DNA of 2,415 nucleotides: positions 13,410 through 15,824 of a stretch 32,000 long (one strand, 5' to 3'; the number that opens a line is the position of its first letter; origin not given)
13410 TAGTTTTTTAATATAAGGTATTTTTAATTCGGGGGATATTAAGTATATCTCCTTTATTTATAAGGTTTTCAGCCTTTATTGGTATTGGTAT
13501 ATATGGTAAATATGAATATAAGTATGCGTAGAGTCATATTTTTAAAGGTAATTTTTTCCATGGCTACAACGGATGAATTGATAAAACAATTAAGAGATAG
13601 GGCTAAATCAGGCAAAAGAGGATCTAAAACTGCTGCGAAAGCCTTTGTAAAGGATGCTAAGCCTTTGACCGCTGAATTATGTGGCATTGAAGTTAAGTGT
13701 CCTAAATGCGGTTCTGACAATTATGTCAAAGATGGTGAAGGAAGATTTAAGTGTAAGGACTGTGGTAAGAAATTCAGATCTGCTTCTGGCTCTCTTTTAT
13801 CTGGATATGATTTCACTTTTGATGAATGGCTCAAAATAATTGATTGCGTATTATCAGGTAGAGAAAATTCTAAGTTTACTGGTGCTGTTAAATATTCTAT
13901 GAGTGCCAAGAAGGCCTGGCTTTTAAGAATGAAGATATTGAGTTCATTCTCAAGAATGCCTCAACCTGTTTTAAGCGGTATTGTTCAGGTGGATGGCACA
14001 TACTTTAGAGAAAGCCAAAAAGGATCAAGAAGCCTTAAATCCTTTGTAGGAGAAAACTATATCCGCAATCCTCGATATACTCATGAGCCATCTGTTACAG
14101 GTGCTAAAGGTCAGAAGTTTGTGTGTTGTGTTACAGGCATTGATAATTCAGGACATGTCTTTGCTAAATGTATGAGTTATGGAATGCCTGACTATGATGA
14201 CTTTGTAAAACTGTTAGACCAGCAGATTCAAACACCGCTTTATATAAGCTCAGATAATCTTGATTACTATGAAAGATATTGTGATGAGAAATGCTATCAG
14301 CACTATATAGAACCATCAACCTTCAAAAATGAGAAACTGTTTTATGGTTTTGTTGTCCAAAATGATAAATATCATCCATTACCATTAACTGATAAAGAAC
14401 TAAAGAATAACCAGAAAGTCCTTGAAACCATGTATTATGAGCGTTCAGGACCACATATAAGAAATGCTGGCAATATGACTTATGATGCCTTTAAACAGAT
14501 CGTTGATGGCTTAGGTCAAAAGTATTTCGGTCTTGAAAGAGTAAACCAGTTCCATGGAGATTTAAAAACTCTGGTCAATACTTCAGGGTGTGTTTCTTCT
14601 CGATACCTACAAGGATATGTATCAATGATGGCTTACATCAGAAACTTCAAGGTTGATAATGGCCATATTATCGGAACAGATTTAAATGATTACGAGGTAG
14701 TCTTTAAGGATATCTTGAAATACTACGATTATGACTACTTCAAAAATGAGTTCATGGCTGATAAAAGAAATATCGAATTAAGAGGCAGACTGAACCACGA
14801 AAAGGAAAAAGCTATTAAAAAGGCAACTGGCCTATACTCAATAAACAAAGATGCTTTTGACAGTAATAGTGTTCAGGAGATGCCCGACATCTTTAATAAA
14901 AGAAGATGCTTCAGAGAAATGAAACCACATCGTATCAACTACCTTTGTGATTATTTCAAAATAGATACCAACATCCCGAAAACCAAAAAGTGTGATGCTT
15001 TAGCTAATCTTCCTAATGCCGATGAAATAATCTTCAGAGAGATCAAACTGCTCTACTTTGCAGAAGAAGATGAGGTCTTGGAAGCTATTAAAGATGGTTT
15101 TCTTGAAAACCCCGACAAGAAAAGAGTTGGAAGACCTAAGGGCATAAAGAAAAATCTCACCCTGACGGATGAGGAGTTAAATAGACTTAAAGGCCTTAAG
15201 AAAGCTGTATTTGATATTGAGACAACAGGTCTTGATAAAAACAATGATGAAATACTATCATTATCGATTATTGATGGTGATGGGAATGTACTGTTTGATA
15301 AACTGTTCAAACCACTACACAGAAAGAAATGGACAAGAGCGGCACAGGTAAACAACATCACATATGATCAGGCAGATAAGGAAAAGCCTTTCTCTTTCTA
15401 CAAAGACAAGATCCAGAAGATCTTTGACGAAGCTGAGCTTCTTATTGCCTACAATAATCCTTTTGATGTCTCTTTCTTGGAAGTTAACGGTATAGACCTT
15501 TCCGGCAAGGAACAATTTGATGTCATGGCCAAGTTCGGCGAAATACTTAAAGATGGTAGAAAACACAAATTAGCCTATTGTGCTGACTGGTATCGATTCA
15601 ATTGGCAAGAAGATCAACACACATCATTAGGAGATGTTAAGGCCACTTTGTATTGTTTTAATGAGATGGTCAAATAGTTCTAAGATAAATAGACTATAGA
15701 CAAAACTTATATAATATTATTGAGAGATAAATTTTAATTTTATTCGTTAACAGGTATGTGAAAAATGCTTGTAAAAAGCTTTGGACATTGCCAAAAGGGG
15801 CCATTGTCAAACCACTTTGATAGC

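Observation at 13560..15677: One ORF fusing a complete IS1595-type transposase to a complete DEDDh proofreading-type exonuclease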

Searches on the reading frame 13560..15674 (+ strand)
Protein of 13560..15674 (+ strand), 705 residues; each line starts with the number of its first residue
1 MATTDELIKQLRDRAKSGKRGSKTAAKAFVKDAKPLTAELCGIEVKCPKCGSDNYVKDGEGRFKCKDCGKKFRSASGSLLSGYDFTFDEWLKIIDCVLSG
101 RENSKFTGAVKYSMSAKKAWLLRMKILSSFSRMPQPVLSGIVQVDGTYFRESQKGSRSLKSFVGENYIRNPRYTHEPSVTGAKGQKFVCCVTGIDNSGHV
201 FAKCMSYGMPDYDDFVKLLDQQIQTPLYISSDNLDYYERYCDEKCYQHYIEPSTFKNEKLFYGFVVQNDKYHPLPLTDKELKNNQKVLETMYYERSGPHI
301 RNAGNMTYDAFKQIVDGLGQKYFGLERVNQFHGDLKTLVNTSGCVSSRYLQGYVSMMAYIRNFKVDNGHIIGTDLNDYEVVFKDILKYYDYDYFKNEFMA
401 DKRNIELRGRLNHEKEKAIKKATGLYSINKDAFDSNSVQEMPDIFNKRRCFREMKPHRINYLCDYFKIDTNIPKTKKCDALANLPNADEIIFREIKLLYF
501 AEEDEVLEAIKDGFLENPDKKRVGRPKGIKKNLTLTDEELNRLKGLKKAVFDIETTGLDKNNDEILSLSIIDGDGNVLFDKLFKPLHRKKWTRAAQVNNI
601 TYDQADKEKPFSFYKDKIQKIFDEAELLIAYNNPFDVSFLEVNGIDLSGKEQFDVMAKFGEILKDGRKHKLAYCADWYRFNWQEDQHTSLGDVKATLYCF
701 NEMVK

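Call 3: search_protein_families(library=pfam, proteins=[window:13560-15674:+], max_evalue=1)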
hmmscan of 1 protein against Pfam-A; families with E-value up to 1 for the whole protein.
window:13560-15674:+ (705 aa): 16 families
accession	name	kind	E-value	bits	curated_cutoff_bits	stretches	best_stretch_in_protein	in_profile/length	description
PF00929.31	RNase_T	-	9.3e-14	52.7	24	1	550-700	2-164/164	Exonuclease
PF13482.12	RNase_H_2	-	2e-07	31.6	22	1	551-686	3-121/165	RNase_H superfamily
PF08271.17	Zn_Ribbon_TF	-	7.8e-05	22.6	29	1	46-69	2-26/43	TFIIB zinc-binding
PF12760.12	Zn_ribbon_IS1595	-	0.0022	18.3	25.4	1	45-70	19-45/46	Transposase zinc-ribbon domain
PF12762.13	DDE_Tnp_IS1595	-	0.0062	17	27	0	138-243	2-94/153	ISXO2-like transposase domain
PF03811.18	Zn_ribbon_InsA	-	0.018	15.2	26.1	1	43-68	4-34/35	InsA N-terminal domain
PF11781.13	Zn_ribbon_RRN7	-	0.034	14.2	27.1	1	46-70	6-29/32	Zinc-finger of RNA-polymerase I-specific TFIIB, Rrn7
PF22191.2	IBR_1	-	0.062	13.6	27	1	45-72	4-31/47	IBR domain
PF09723.15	Zn_ribbon_8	-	0.069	13.6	34.4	0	63-73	6-16/41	Zinc ribbon domain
PF10122.14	Zn_ribbon_Com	-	0.076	12.9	22.9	1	43-57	23-37/52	Mu-like prophage protein Com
PF01155.25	HypA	-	0.12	12.9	28.9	1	34-75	60-100/112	Hydrogenase/urease nickel incorporation, metallochaperone, hypA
PF01780.25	Ribosomal_L37ae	-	0.19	12.3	21.9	1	46-72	35-61/85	Ribosomal L37ae protein family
PF13248.11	Zn_ribbon_3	-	0.23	11.5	27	1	44-72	2-26/26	zinc-ribbon domain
PF07282.18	Cas12f1-like_TNB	-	0.44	11.2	26.3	0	46-71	30-49/60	Cas12f1-like, TNB domain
PF13465.12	zf-H2C2_2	-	0.5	11.3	40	1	59-73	11-25/26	Zinc-finger double domain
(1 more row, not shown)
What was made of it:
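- On DEDDh (DnaQ/RNase T) exonuclease superfamily: RNase_T scores 52.7 bits against a cut-off of 24 (call 3).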

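Call 4: search_protein_families(library=ncbifam, proteins=[window:13560-15674:+], max_evalue=1)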
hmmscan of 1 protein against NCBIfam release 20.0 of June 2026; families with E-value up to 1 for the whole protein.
window:13560-15674:+ (705 aa): 30 families (the best 25 are shown)
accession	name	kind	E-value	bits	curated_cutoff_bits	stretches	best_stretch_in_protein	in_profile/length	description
NF033547.1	transpos_IS1595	equivalog_domain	4.9e-19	69.1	75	2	86-252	5-161/215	IS1595 family transposase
TIGR01405.1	polC_Gram_pos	equivalog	1.7e-12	45.9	1043.45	1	540-705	183-352/1211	DNA polymerase III subunit alpha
NF001688.0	PRK00448.1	equivalog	6.8e-11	40.5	873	1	541-704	418-585/1445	PolC-type DNA polymerase III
NF006615.0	PRK09182.1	subfamily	1.3e-08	33.9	207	1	547-700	51-207/307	3'-5' exonuclease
NF005906.0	PRK07883.1-4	equivalog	5.7e-08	31.6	495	1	549-704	9-168/563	DEDD exonuclease domain-containing protein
NF005836.0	PRK07740.1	equivalog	7.4e-07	28.8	261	1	526-696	39-215/244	hypothetical protein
NF004316.1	PRK05711.1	equivalog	1.4e-06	28.1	196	1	548-643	3-101/234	DNA polymerase III subunit epsilon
NF004963.0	PRK06309.1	equivalog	3.5e-06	26.8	245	1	550-704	6-163/232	DNA polymerase III subunit epsilon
NF050000.1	IS1_IS1595_Zn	domain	1.8e-05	25.2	28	1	47-73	1-32/34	IS1/IS1595 family N-terminal zinc-binding domain-containing protein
NF048018.1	IS256_N_4Cys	domain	2.5e-05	24.8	27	1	46-72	1-31/31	transposase-like zinc-binding domain-containing protein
NF005927.0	PRK07942.1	subfamily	2.6e-05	24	186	1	548-648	9-116/232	DNA polymerase III subunit epsilon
TIGR01406.1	dnaQ_proteo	equivalog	0.00015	21.4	222.7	1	549-644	3-101/231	DNA polymerase III subunit epsilon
NF005289.0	PRK06807.1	equivalog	0.00018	20.8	335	1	550-644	12-107/313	3'-5' exonuclease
NF011539.0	PRK14975.1-3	equivalog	0.00051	18.5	640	1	538-584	58-104/628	bifunctional 3'-5' exonuclease/DNA polymerase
NF047912.1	ECs_2282_CxxC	subfamily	0.00065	19.6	37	1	43-73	1-38/60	ECs_2282 family putative zinc-binding protein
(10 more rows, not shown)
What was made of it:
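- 13698..13763 (+): CxxC-x14-CxxC zinc ribbon (C47, C50, C65, C68). There are weak Zn_ribbon_IS1595 and IS1_IS1595_Zn profile hits (calls 3, 4).
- On Replicative proofreading subunits (Pol III epsilon / PolC exo): Scores are 45.9 against 1043 bits (polC) and 21-28 against 196-245 bits (epsilon models) (call 4).
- Scores are far below the equivalog cut-offs (45.9 against 1043 bits, call 4).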

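Call 5: search_protein_families(library=phrogs, proteins=[window:13560-15674:+], max_evalue=1)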
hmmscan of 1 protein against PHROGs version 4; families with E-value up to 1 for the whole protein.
window:13560-15674:+ (705 aa): 14 families
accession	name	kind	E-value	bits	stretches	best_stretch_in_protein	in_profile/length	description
phrog_192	-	DNA, RNA and nucleotide metabolism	7.3e-26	92.4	1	549-705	109-272/397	DNA polymerase exonuclease subunit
phrog_25593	-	unknown function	2e-08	34.7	1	45-152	42-153/344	-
phrog_17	-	DNA, RNA and nucleotide metabolism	8.6e-06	25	1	538-703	659-824/1445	DNA polymerase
phrog_9188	-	unknown function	0.00033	21.8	1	42-72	36-64/70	-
phrog_403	-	DNA, RNA and nucleotide metabolism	0.022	14.7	0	44-74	264-303/321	DNA polymerase exonuclease subunit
phrog_5602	-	unknown function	0.024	15.3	1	43-71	17-51/60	-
phrog_10121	-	unknown function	0.051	14.8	1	44-71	75-102/109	-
phrog_10675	-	unknown function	0.056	14.7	1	44-75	5-44/98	-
phrog_25323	-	unknown function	0.065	14.1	1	31-71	69-111/159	-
phrog_1191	-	integration and excision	0.2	12.7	1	43-73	4-40/90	transposase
phrog_6504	-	unknown function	0.25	12.6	1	45-73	8-45/61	-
phrog_18789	-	unknown function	0.31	12.4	1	73-114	9-49/60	-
phrog_4875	-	unknown function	0.58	11.4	0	39-76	7-44/77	-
phrog_6417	-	other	0.97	10.4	1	37-57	20-40/68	translational regulator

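Call 6: search_protein_families(library=padloc, proteins=[window:13560-15674:+], max_evalue=1)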
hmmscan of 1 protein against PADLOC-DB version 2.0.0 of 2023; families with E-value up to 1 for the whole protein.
window:13560-15674:+ (705 aa): 5 families
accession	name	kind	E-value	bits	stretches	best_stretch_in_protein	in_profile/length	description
PDLC01247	DEDDh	-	9.6e-25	85.9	1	550-700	2-138/139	"CAS-I,CAS-II,CAS-III,CAS-IV,CAS-V,CAS-VI; associated"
PDLC05028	PDC-S48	-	1.4e-06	25.2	1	535-703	7-179/512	-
PDLC05027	PDC-S48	-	2.9e-05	21.3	1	549-702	7-165/411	-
PDLC05059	PDC-S64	-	6.3e-05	20.1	1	10-75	161-230/339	-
PDLC04162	HEC-08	-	0.00026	18.2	1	42-88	241-285/358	-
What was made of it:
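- Checked: Profile support for the exonuclease is solid: Pfam RNase_T 9.3e-14, 52.7 bits against a cut-off of 24 (call 3), PHROG 192 7e-26 (call 5), and PADLOC DEDDh 1e-24 (call 6).
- The best PADLOC hit is the Cas-associated DEDDh model (call 6).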

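Call 7: find_homologous_proteins(query=window:13560-15674:+, max_evalue=0.001)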
Query window:13560-15674:+ (705 aa): 27 proteins with E <= 0.001 among 7733 candidates.
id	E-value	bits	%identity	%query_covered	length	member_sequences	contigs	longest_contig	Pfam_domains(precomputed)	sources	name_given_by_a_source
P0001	0.0e+0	1621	99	100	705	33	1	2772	PF00929.32,PF13482.13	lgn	-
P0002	3.2e-240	818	53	100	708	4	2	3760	PF00929.32,PF01612.27,PF13482.13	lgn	-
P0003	1.6e-234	799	52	100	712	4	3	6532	PF00929.32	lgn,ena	-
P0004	1.2e-228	779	49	100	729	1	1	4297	PF00929.32,PF13482.13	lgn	-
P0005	2.7e-227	775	49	99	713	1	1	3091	PF00929.32,PF01612.27,PF13482.13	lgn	-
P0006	1.1e-219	750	49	100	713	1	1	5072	PF00929.32,PF01612.27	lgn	-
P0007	6.4e-219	747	49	100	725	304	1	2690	PF00929.32,PF13482.13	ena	-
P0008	5.2e-207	708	48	100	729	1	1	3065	PF00929.32,PF13482.13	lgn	-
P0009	1.8e-200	686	46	100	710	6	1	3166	PF00929.32,PF13482.13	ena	-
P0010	5.5e-182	625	46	99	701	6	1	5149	PF00929.32,PF01612.27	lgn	-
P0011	2.9e-166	573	43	100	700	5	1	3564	PF00929.32,PF13482.13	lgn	-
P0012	1.7e-153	531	48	73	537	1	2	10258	-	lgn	-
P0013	1.5e-143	498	38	100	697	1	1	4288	PF00929.32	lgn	-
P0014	6.6e-138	479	39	100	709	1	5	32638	PF00929.32,PF12762.14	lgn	-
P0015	2.7e-61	226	31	67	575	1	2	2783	-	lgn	-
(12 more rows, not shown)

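Call 16: find_encoding_contigs(protein=P0001, flank=10000, max_places=6)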
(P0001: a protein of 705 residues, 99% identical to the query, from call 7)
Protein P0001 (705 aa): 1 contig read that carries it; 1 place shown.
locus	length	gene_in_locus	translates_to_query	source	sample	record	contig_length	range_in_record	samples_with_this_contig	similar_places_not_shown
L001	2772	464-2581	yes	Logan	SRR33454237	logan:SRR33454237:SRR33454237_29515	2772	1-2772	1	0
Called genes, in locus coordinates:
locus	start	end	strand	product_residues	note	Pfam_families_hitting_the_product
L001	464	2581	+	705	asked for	PF00929:RNase_T, PF13482:RNase_H_2 (weak)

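Call 17: find_encoding_contigs(protein=P0014, flank=10000, max_places=6)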
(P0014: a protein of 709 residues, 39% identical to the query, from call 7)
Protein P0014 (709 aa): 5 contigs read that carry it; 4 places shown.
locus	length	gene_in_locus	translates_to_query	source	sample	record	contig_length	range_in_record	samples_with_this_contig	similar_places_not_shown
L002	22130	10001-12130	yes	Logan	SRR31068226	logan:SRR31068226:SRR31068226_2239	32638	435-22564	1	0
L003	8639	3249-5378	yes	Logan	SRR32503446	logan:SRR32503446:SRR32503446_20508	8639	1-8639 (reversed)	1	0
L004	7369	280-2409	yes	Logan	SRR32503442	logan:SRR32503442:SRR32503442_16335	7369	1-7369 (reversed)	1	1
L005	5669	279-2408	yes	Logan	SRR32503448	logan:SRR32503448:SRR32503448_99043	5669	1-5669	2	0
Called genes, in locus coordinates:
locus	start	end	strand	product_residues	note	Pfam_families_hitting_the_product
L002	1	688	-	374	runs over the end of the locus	?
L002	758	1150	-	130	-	-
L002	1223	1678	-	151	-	-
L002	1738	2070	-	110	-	-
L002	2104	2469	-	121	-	PF15933:RnlB_antitoxin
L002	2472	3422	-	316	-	PF01145:Band_7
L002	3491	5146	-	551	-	PF09479:Flg_new (faint)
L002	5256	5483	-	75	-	-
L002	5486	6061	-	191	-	-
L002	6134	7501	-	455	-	PF14284:PcfJ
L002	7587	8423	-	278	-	-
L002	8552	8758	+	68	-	-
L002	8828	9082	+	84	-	-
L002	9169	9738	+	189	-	-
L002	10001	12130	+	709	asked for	PF12762:DDE_Tnp_IS1595 (faint), PF00929:RNase_T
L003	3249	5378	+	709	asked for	PF12762:DDE_Tnp_IS1595 (faint), PF00929:RNase_T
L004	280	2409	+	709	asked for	PF12762:DDE_Tnp_IS1595 (faint), PF00929:RNase_T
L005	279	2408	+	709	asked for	PF12762:DDE_Tnp_IS1595 (faint), PF00929:RNase_T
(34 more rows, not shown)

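Call 23: find_related_loci(query=A2, collection=genome_contigs, flank=10000)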
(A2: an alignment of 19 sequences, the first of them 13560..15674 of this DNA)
Query A2 (705 aa) in genome_contigs; peptide patterns used: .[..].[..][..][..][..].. (x = any residue, [..] = any of these).
92 stretches matched a pattern; 73 encode a relative of the query (tblastn E <= 1e-3); 73 distinct loci.
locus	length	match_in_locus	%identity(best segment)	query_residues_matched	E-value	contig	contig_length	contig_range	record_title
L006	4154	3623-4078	97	1-152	3e-90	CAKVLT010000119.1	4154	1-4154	MAG: uncultured Bulleidia sp. isolate REFINED_METABAT215_TOP10_CONTIGS_1500_ASSEMBLY_K77_MERGED__Nepal_MoBio_Fiber-Hadza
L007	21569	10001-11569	31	6-527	1e-66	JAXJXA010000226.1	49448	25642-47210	MAG: Acutalibacteraceae bacterium isolate DOME_MAG_6816 6816_C0420_k141_171263, whole genome shotgun sequence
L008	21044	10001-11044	35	39-387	1e-61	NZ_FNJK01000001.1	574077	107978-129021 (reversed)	Streptococcus equinus strain Sb04, whole genome shotgun sequence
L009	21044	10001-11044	35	39-387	3e-60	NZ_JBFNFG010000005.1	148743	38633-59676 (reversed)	Streptococcus fermentans strain BJSWXB5TM5 Scaffold5, whole genome shotgun sequence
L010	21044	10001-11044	35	39-387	3e-60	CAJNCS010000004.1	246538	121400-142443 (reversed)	unidentified bacterium isolate Streptococcus species genome assembly, contig: NODE_4_length_246538_cov_30.161, whole gen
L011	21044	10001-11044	35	39-387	4e-60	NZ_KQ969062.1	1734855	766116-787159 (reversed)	Streptococcus cristatus strain DD08 scaffold00001, whole genome shotgun sequence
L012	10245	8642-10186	32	10-514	5e-59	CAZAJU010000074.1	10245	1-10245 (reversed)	MAG TPA_asm: uncultured Tissierella sp. isolate SRP192927_co5_32 genome assembly, contig: NODE_11153_length_10245_cov_12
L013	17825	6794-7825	34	43-387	2e-58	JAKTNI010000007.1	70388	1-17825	Streptococcus suis strain SSHP-D scaffold7, whole genome shotgun sequence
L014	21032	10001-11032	34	43-387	1e-57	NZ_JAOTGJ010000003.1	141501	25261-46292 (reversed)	Streptococcus sp. 2022WUSS037 Scaffold3, whole genome shotgun sequence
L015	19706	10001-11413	31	42-511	2e-57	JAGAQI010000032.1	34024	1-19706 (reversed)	MAG: Lachnospiraceae bacterium isolate RGIG8677 Water_deer_Colon-1__c93416, whole genome shotgun sequence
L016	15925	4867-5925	34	39-387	2e-56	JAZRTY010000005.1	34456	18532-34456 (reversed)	MAG: Eubacteriales bacterium isolate T1900045338_YK20190027.MAGScoT_cleanbin_000008 SGB_6636_k141_2105144, whole genome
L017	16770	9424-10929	32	6-504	4e-56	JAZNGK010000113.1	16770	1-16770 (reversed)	MAG: Faecousia sp. isolate T1900044705_TS20190171.MAGScoT_cleanbin_000019 SGB_1809_k141_1438589, whole genome shotgun se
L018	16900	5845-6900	32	47-391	7e-56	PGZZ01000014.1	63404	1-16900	MAG: Firmicutes bacterium HGW-Firmicutes-16 bjp_ig2069_scaffold_436, whole genome shotgun sequence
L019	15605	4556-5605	33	43-388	1e-55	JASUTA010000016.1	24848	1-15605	MAG: Clostridiales bacterium isolate DJKA99_ANT-F21_bin.21 scaffold_541, whole genome shotgun sequence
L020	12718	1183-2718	30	11-522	3e-55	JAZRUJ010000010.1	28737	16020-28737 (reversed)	MAG: Eubacteriales bacterium isolate T1900045337_YK20190026.MAGScoT_cleanbin_000003 SGB_6618_k141_41337, whole genome sh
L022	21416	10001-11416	31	42-512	1e-54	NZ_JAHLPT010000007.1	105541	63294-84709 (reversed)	Oscillibacter sp. MSJ-31 M31_ctg0007, whole genome shotgun sequence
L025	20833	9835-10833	34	41-368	6e-54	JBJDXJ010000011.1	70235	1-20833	MAG: Clostridia bacterium isolate LOHA14_bin.007 NODE_135_length_70235_cov_8.559191, whole genome shotgun sequence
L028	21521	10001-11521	28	11-513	6e-50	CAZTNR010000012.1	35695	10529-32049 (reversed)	MAG TPA_asm: uncultured Oscillospiraceae bacterium isolate SRP315200_co1_843 genome assembly, contig: NODE_1548_length_3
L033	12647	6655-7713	29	47-387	9e-43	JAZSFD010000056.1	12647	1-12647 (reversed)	MAG: Eubacteriales bacterium isolate T1900044585_TS20190051.MAGScoT_cleanbin_000015 SGB_593_k141_387537, whole genome sh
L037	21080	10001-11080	28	44-387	3e-40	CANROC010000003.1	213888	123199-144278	MAG: uncultured Oscillospiraceae bacterium isolate Lapin-020__bin26 genome assembly, contig: Lapin-020__NODE_17_length_2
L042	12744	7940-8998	28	47-387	2e-41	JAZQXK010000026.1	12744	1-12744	MAG: Faecousia sp. isolate T1900045162_TC20190156.MAGScoT_cleanbin_000006 SGB_5085_k141_688071, whole genome shotgun seq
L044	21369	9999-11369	27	42-492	1e-35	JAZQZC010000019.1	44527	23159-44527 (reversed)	MAG: Clostridia bacterium isolate T1900045158_TC20190152.MAGScoT_cleanbin_000004 SGB_4999_k141_2911018, whole genome sho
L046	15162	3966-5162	28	5-387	7e-35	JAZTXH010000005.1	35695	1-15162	MAG: Clostridia bacterium isolate T1900045331_YK20190020.MAGScoT_cleanbin_000004 SGB_6522_k141_2679078, whole genome sho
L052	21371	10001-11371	28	42-492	9e-34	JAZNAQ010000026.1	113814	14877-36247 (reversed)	MAG: Eubacteriales bacterium isolate T1900044746_TS20190212.MAGScoT_cleanbin_000012 SGB_2120_k141_439577, whole genome s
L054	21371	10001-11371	25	42-495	1e-33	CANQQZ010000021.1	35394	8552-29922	MAG: uncultured Clostridia bacterium isolate Lapin-008__bin65 genome assembly, contig: Lapin-008__NODE_1421_length_35394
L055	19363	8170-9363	28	5-386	1e-33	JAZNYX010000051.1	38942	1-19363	MAG: Clostridia bacterium isolate T1900044773_TS20190239.MAGScoT_cleanbin_000029 SGB_2460_k141_955088, whole genome shot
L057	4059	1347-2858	26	5-492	2e-33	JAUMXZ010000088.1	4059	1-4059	MAG: Clostridia bacterium isolate S16M_St_63 NODE_8888_length_4059_cov_5.915834, whole genome shotgun sequence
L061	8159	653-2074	26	42-495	1e-32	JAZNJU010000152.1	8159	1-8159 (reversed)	MAG: Clostridia bacterium isolate T1900044679_TS20190145.MAGScoT_cleanbin_000010 SGB_1662_k141_2250461, whole genome sho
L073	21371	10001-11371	26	42-492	1e-33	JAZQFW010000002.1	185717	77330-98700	MAG: Ructibacterium sp. isolate T1900044632_TS20190098.MAGScoT_cleanbin_000007 SGB_1064_k141_59574, whole genome shotgun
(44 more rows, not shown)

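Call 27: find_related_loci(query=A1, collection=viral_contigs, flank=10000)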
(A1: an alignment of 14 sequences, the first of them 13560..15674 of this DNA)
Query A1 (705 aa) in viral_contigs; peptide patterns used: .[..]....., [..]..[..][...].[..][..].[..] (x = any residue, [..] = any of these).
93 stretches matched a pattern, but none encodes a relative of the query by tblastn (E <= 1e-3).

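Call 28: find_related_loci(query=A1, collection=metagenome_contigs, flank=10000)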
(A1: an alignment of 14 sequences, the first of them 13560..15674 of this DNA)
Query A1 (705 aa) in metagenome_contigs; peptide patterns used: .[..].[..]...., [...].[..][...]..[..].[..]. (x = any residue, [..] = any of these).
195 stretches matched a pattern, but none encodes a relative of the query by tblastn (E <= 1e-3).
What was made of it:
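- Tried and rejected: Scans of IMG/VR and JGI metagenome contigs for fused relatives found none (calls 27, 28).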
